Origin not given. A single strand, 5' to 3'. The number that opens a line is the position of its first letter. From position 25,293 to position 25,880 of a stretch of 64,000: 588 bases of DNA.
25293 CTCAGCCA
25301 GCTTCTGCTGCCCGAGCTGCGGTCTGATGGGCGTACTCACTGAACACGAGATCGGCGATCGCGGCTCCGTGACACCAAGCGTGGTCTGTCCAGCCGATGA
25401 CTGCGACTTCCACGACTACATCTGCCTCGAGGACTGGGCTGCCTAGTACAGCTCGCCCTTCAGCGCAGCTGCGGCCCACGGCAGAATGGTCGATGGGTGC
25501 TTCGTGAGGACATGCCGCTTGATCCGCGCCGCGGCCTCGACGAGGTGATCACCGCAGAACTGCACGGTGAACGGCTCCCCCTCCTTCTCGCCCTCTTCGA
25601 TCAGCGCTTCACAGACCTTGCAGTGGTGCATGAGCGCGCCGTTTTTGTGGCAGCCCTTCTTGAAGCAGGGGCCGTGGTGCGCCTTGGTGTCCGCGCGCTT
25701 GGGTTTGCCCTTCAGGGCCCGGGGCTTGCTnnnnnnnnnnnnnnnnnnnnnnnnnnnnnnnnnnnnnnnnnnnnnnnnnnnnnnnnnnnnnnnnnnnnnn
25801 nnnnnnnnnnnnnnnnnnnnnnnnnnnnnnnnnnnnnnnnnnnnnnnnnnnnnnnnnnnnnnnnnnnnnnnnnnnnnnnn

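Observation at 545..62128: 39 copies of a 13-bp dyad (TTGCGA-S-TCGCAA family) spread through the element, many fused to gene starts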

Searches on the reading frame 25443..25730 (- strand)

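Call 101: search_protein_families(library=pfam, proteins=[window:25443-25730:-], max_evalue=0.1)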
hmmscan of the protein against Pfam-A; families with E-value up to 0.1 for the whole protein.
window:25443-25730:- (95 aa): 1 family
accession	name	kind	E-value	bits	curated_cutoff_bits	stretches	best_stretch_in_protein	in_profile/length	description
PF18658.7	zf-C2H2_12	-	0.066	13.3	27.3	1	59-82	24-48/64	Spin-doc zinc-finger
